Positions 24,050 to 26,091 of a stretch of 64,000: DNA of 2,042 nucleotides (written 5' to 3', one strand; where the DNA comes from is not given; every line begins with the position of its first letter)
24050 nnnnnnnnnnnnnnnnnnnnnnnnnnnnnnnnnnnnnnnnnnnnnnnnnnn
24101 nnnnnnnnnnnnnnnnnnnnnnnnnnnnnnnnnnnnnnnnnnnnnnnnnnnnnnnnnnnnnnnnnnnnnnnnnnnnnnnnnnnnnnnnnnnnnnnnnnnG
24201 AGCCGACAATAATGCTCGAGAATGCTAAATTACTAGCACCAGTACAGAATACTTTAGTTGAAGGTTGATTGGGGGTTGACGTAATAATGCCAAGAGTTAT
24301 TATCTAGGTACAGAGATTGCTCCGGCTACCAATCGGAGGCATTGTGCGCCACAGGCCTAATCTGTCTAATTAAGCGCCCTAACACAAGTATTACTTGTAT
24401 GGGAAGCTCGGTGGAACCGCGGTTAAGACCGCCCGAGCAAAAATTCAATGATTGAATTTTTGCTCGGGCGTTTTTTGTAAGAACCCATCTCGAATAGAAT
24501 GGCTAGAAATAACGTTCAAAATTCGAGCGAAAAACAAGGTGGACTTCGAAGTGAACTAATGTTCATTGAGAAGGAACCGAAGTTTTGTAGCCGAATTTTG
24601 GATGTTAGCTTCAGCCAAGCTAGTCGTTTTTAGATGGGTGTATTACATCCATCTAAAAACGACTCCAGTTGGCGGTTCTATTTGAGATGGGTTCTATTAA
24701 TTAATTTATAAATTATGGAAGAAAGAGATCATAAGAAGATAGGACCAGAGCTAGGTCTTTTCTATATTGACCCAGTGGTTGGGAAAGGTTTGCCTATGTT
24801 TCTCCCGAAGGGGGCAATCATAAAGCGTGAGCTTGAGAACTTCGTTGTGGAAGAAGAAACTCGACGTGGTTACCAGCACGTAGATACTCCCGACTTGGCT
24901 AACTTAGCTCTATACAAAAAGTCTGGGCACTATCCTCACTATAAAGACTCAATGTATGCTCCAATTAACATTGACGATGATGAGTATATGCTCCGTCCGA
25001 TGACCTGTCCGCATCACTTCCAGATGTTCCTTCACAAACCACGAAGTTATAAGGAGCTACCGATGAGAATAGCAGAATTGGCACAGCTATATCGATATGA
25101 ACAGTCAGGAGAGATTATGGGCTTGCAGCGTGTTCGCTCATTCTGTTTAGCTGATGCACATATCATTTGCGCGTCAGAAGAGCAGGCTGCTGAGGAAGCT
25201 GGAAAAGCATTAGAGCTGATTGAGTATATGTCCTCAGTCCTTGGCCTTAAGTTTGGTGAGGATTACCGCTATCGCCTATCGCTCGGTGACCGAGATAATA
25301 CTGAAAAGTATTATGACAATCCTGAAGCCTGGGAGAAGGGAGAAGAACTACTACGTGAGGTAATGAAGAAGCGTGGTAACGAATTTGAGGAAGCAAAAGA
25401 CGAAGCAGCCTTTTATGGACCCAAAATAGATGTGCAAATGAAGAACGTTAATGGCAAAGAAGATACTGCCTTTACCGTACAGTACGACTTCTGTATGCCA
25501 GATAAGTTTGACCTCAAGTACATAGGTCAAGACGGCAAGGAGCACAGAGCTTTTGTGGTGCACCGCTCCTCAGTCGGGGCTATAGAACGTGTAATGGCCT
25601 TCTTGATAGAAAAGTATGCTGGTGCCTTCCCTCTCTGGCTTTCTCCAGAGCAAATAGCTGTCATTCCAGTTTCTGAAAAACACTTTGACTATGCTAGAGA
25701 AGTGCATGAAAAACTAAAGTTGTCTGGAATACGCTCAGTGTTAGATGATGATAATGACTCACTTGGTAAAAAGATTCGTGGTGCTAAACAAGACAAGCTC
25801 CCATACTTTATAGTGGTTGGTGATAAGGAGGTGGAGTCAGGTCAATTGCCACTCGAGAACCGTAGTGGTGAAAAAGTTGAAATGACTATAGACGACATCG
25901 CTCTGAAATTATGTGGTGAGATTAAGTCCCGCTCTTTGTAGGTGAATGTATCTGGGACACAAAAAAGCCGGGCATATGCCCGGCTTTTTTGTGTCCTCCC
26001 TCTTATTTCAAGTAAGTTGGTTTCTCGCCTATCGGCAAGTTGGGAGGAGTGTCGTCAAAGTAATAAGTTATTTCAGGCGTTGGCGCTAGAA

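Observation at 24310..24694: Compact Thr T-box followed by a 214-nt helix-closed domain inserted before thrS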

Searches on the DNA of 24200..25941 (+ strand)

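Call 4: search_rna_families(source=window, start=24200, end=24760, threshold=evalue, max_evalue=10, show_alignments=4)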
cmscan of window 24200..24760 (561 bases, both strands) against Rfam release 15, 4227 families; matches with E-value up to 10: 17.
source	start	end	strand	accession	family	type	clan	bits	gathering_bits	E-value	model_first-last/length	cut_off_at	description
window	24226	24439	+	RF00230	T-box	Cis-reg; leader;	-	27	93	0.00043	1-219/219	no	T-box leader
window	24430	24470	-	RF03890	mir-B8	Gene; miRNA;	-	26.9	90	0.04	1-67/67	no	mir-B8 microRNA precursor family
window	24365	24477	+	RF00021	Spot_42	Gene; sRNA;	-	19.4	80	0.3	1-115/115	no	Spot 42 RNA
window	24428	24470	-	RF03631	MIR3440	Gene; miRNA;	-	19.1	105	0.21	1-127/127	no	MIR3440 microRNA precursor family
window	24592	24674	+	RF02430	SpF19_sRNA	Gene; sRNA;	-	19.1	60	1.1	1-99/99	no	Streptococcus sRNA SpF19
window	24409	24477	+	RF02399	NsiR1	Gene; sRNA;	-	18.7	39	0.36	1-60/60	no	Nitrogen stress-induced RNA 1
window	24435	24465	-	RF03694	mir-266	Gene; miRNA;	-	18.7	80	0.73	1-83/83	no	mir-266 microRNA precursor family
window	24423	24477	+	RF03345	MIR3444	Gene; miRNA;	-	18.6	80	0.51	1-104/104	no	MIR3444 microRNA precursor family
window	24438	24500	-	RF02693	psm_mec_RNA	Gene; sRNA;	-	18.6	85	5.9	1-143/143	no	psm_mec locus RNA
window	24621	24665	+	RF00711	mir-449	Gene; miRNA;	CL00087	18.3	60.4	0.35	1-86/86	no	mir-449 microRNA precursor family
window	24424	24475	+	RF03598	MIR6024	Gene; miRNA;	-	17.3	72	1.2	1-99/99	no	MIR6024 microRNA precursor family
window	24425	24476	+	RF00700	mir-375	Gene; miRNA;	-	16.2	46.7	0.82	1-67/67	no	mir-375 microRNA precursor family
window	24621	24665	+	RF00955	mir-1829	Gene; miRNA;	-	16.1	60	4.2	1-58/58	no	mir-1829 microRNA precursor family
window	24379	24476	+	RF02702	AgvB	Gene; sRNA;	-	15.8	56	2.4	1-62/62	no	Anti GcvB sRNA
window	24592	24672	+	RF00106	RNAI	Gene; antisense;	-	14.8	47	4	1-102/102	no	RNAI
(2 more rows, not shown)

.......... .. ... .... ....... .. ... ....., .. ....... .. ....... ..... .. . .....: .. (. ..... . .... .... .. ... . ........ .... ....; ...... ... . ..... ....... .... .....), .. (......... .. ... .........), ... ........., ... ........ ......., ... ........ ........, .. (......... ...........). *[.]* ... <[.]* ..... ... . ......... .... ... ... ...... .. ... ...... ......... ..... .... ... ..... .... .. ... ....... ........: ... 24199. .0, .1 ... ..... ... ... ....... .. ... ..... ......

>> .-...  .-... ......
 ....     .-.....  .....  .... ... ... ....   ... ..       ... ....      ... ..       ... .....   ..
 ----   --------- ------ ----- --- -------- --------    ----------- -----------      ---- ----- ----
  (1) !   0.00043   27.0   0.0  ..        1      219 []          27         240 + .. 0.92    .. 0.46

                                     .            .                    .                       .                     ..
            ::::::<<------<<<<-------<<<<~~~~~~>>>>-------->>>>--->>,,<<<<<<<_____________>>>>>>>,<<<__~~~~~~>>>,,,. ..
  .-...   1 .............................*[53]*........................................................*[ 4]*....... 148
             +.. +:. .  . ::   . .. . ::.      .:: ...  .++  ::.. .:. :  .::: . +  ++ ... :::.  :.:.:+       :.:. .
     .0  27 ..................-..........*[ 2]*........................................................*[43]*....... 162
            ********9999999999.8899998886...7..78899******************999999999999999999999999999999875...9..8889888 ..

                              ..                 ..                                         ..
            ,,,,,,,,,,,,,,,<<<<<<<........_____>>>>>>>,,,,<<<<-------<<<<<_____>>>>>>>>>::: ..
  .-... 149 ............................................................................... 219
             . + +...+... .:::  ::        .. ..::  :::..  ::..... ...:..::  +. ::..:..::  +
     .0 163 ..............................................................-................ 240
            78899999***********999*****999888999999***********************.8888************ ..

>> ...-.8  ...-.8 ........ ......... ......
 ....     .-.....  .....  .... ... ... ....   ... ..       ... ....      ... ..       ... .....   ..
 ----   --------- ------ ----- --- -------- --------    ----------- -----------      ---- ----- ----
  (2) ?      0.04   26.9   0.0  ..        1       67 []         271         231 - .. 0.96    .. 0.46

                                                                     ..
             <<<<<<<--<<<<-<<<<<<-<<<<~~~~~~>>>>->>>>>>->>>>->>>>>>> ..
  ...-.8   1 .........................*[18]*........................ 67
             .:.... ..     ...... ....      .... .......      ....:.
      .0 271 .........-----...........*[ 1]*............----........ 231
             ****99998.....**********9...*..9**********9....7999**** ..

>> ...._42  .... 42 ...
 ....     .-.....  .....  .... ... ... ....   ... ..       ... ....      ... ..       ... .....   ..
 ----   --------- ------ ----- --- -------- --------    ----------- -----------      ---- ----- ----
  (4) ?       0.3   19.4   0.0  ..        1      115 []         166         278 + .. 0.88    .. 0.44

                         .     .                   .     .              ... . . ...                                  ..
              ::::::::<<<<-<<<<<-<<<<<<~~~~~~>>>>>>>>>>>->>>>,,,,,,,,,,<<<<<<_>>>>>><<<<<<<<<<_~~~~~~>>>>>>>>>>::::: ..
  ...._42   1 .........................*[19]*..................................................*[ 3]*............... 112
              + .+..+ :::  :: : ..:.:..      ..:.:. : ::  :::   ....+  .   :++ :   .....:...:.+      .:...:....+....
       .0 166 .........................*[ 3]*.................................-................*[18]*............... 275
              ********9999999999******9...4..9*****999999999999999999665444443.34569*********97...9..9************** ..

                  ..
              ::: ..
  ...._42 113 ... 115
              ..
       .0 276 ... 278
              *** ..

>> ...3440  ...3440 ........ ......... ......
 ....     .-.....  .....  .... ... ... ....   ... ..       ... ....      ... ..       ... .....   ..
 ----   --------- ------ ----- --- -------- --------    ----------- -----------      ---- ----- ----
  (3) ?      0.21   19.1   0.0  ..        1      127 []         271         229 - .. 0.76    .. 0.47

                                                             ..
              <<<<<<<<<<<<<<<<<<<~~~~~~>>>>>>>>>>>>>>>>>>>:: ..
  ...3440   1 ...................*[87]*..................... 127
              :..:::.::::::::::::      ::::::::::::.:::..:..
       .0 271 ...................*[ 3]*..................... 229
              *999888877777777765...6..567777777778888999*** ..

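Call 44: build_rna_model(alignment_id=A1, structure=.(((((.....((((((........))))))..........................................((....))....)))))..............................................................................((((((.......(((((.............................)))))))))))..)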
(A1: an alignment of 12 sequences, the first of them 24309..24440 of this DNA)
Model R1 built from alignment A1 (12 sequences, 228 columns); structure: as given.
model positions 133; base pairs 24; branch points 2; effective number of sequences 2.49; information 0.59 bits per position. Calibrated on 0.2 Mb of random sequence (short: E-values are rough).
structure used (alignment columns):
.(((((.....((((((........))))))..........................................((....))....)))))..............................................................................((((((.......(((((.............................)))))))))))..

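Call 45: search_with_rna_model(model_id=R1, sources=[window, L004, L005, L006, L007, L008, L009, L010, L011, L012, L013, L014, L015, L016, L017, L018, L019, L020, L021, L022, L023, L024, L025, L026, L027, L028, L029, L030, L031, L032, L033, L034, L035, L036, L037, L038, L039, L040, L041, L042, L043, L044, L045, L046, L047, L048, L049, L050, L051, L052, L053, L054, L055, L056, L057, L058, L059, L060, L061, L062, L063, L064, L065, L066, L067, L068, L069, L070, L071, L072, L073, L074, L075, L076, L077, L078, L079, L080, L081, L082, L083, L084, L086, L087, L088, L090, L091, L092, L093, L095, L096, L097, L098, L099, L100, L102], max_evalue=1, make_alignment=true)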
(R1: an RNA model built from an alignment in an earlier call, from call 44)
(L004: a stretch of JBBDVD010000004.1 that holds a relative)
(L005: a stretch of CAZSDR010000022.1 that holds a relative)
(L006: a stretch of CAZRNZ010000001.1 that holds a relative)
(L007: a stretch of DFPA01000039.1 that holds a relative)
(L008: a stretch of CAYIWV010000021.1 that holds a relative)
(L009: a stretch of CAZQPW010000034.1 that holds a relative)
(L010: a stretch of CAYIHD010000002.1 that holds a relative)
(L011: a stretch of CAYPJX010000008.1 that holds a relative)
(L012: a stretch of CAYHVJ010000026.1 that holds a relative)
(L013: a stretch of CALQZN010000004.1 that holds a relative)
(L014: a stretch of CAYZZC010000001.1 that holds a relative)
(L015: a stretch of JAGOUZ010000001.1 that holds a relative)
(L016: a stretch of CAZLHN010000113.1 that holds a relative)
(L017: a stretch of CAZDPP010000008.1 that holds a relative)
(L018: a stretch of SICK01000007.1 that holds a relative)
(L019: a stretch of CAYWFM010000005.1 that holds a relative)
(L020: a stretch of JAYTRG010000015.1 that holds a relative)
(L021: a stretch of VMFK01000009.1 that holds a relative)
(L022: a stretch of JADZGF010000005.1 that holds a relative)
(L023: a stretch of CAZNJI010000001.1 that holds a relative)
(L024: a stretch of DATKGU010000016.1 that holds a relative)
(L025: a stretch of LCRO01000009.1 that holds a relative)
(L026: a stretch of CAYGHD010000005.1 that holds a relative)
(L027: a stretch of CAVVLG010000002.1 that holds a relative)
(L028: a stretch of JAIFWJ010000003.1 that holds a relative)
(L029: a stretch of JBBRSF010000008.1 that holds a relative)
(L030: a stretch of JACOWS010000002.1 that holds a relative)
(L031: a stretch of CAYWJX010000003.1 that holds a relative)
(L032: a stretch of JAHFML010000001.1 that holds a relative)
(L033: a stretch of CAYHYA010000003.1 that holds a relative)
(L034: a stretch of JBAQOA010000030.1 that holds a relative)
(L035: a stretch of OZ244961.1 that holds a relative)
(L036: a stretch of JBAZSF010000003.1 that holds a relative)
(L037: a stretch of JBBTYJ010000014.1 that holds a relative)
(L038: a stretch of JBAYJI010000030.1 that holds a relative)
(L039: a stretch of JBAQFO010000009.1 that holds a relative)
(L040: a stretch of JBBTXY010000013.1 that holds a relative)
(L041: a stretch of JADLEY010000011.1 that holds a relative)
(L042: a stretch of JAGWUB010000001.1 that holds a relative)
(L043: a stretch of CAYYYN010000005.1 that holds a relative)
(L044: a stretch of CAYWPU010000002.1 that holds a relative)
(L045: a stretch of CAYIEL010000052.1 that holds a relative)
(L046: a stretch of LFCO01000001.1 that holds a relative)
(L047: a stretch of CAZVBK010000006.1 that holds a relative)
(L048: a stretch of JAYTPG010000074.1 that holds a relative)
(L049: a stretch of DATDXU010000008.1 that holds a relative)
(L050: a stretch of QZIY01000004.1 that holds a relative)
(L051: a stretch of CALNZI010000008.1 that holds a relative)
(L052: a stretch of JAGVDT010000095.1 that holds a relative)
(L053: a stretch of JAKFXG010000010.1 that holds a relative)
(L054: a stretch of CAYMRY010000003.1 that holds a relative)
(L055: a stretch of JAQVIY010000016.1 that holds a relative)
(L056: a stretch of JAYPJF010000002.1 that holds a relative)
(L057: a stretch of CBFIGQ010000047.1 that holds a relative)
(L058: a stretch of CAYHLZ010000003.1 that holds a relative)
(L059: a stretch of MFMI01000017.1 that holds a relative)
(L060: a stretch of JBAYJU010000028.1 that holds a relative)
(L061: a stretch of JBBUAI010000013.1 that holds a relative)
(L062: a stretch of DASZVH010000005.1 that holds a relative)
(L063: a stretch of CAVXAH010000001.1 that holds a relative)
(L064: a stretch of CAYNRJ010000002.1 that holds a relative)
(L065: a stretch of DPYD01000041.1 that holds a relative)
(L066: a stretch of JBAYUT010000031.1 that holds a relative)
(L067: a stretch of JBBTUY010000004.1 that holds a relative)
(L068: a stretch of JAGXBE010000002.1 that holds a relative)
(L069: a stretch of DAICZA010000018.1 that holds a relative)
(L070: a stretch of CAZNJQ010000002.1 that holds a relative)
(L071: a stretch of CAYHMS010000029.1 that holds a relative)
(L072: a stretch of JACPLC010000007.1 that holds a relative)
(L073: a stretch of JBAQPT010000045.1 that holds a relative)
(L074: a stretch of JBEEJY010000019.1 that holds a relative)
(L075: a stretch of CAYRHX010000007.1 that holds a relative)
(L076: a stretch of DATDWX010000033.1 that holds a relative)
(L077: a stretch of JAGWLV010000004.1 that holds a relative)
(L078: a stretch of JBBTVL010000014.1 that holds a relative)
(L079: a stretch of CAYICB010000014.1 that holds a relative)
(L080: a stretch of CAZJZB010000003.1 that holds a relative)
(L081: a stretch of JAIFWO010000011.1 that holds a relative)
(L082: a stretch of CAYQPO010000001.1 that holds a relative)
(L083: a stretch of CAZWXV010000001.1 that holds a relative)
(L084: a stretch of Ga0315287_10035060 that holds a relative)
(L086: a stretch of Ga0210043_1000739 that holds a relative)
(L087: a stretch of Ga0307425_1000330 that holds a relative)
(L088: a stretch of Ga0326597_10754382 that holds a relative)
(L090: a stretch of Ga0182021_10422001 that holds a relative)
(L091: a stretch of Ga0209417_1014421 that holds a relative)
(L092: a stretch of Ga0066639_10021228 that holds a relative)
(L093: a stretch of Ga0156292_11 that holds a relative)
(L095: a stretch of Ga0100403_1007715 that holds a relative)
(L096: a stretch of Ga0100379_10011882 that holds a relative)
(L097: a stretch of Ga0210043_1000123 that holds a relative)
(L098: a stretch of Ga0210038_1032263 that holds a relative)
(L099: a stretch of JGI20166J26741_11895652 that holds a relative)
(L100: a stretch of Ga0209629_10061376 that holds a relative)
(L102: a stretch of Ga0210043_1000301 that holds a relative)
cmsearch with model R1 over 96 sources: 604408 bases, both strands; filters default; matches with E-value up to 1: 12.
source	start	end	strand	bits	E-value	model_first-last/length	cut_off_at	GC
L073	1858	1986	+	107.7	9.1e-26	1-133/133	no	0.55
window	24309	24440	+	103.2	1.4e-24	1-133/133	no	0.52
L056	2299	2435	+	103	1.6e-24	1-133/133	no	0.55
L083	2310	2428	+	102.9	1.8e-24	1-133/133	no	0.45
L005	2096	2246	+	99.5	1.4e-23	1-133/133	no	0.51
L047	2273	2387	+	99.2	1.7e-23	1-133/133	no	0.49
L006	2294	2438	+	96.9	6.9e-23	1-133/133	no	0.47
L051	1789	1898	+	96.6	8e-23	1-133/133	no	0.47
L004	2210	2375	+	94.7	2.6e-22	1-133/133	no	0.45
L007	2293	2438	+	91.4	1.9e-21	1-133/133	no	0.47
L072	2234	2425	+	91.4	2e-21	1-133/133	no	0.57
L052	2248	2411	+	90.8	2.8e-21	1-133/133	no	0.52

Alignment A2: 12 matches aligned to the model, 251 columns, each read 5' to 3' on its own strand. Consensus structure (alignment columns), stored with it:
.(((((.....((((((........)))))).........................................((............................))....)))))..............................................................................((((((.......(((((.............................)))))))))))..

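Call 58: search_rna_families(sources=[L004, L005, L006, L007, L047, L051, L052, L056, L072, L073, L083], threshold=evalue, max_evalue=1)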
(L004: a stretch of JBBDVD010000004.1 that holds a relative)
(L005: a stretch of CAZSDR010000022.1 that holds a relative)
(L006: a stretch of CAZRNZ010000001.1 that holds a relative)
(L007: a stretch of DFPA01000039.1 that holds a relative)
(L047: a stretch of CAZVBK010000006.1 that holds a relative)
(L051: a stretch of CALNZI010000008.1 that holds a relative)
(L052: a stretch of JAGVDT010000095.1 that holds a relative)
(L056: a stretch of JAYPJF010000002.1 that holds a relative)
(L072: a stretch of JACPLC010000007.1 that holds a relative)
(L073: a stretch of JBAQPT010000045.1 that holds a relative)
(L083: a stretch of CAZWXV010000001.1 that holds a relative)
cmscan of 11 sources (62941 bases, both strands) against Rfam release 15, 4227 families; matches with E-value up to 1: 13.
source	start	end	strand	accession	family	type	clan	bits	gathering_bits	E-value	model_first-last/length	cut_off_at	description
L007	2278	2437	+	RF00230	T-box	Cis-reg; leader;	-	37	93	0.00012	1-219/219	no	T-box leader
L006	2212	2437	+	RF00230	T-box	Cis-reg; leader;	-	35.3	93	0.00035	1-219/219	no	T-box leader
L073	1921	1982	+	RF00230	T-box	Cis-reg; leader;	-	32.9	93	0.0014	154-216/219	no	T-box leader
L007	2426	2472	+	RF04134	MIR7504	Gene; miRNA;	-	30.5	83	0.22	1-124/124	no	MIR7504 microRNA precursor family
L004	2176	2374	+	RF00230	T-box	Cis-reg; leader;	-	28.8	93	0.016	1-219/219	no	T-box leader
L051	1721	1897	+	RF00230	T-box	Cis-reg; leader;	-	27.6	93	0.033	1-219/219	no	T-box leader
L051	3958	4079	-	RF01496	Afu_182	Gene; sRNA;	-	27.5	65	0.51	1-195/195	no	A. fumigatus sRNA Afu_182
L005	3515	3598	-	RF03846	mir-4861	Gene; miRNA;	-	26.6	100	0.29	1-94/94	no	mir-4861 microRNA precursor family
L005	3536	3581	+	RF03210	mir-7359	Gene; miRNA;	-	26.6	90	0.94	1-56/56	no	mir-7359 microRNA precursor family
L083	2276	2427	+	RF00230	T-box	Cis-reg; leader;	-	24.3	93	0.24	1-219/219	no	T-box leader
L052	2323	2407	+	RF00230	T-box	Cis-reg; leader;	-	23.5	93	0.38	149-216/219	no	T-box leader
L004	2366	2463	+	RF04207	MIR5048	Gene; miRNA;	-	23.3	160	0.29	1-356/356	no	MIR5048 microRNA precursor family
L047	2212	2386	+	RF00230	T-box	Cis-reg; leader;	-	21.9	93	0.99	1-219/219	no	T-box leader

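Call 81: search_with_rna_model(model_id=R1, sources=[window, L004, L005, L006, L007, L047, L051, L052, L056, L072, L073, L083, L223, L224, L225, L226, L227, L228, L229, L230, L231, L232, L233, L234, L235, L236], max_evalue=0.01, make_alignment=true)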
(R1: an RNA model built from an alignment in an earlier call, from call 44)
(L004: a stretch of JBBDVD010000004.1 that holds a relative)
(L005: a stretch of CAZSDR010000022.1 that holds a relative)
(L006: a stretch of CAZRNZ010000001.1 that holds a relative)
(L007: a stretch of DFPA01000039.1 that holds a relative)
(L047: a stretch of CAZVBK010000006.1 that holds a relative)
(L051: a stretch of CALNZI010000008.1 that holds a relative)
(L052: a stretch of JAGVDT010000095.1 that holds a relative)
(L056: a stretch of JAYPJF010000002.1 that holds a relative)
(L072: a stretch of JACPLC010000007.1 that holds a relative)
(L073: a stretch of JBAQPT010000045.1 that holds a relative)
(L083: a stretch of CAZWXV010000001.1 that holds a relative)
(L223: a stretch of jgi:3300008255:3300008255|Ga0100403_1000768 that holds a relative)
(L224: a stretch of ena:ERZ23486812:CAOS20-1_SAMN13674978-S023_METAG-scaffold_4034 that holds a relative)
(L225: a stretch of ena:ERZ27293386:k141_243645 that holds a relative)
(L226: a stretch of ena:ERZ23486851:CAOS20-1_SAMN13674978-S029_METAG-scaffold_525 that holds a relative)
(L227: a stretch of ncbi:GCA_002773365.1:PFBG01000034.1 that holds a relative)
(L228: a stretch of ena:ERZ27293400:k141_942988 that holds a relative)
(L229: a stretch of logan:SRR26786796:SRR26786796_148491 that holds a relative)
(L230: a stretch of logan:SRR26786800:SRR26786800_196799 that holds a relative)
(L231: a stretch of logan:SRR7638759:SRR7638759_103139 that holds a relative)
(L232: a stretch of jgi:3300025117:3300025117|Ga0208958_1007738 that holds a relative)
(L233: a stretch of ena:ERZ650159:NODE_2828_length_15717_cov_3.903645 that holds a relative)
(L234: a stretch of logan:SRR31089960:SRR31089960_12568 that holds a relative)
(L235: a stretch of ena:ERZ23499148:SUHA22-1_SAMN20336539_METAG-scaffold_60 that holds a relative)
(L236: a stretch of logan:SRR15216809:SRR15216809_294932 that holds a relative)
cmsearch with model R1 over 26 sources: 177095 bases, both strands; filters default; matches with E-value up to 0.01: 25.
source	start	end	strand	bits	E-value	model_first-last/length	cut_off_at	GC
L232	184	318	+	108.2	2e-26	1-133/133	no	0.47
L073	1858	1986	+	107.7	2.7e-26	1-133/133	no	0.55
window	24309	24440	+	103.2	4.2e-25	1-133/133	no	0.52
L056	2299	2435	+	103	4.7e-25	1-133/133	no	0.55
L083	2310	2428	+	102.9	5.1e-25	1-133/133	no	0.45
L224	1309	1441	+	102.9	5.2e-25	1-133/133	no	0.5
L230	948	1076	+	101.4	1.3e-24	1-133/133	no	0.53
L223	1314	1441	+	101.4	1.3e-24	1-133/133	no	0.53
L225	1314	1441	+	101.4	1.3e-24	1-133/133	no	0.53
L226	1314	1441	+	101.4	1.3e-24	1-133/133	no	0.53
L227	1314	1441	+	101.4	1.3e-24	1-133/133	no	0.53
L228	1314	1441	+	101.4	1.3e-24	1-133/133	no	0.53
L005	2096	2246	+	99.5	4.1e-24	1-133/133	no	0.51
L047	2273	2387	+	99.2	4.9e-24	1-133/133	no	0.49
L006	2294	2438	+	96.9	2e-23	1-133/133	no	0.47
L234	1011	1140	+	96.7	2.2e-23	1-133/133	no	0.45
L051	1789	1898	+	96.6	2.4e-23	1-133/133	no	0.47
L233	986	1140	+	95.4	4.8e-23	1-133/133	no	0.46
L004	2210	2375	+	94.7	7.7e-23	1-133/133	no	0.45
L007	2293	2438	+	91.4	5.6e-22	1-133/133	no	0.47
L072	2234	2425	+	91.4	5.8e-22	1-133/133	no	0.57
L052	2248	2411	+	90.8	8.3e-22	1-133/133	no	0.52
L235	986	1139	+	90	1.3e-21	1-133/133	no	0.51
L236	986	1139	+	90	1.3e-21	1-133/133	no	0.51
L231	1309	1442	+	81.9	1.8e-19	1-133/133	no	0.49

Alignment A5: 25 matches aligned to the model, 251 columns, each read 5' to 3' on its own strand. Consensus structure (alignment columns), stored with it:
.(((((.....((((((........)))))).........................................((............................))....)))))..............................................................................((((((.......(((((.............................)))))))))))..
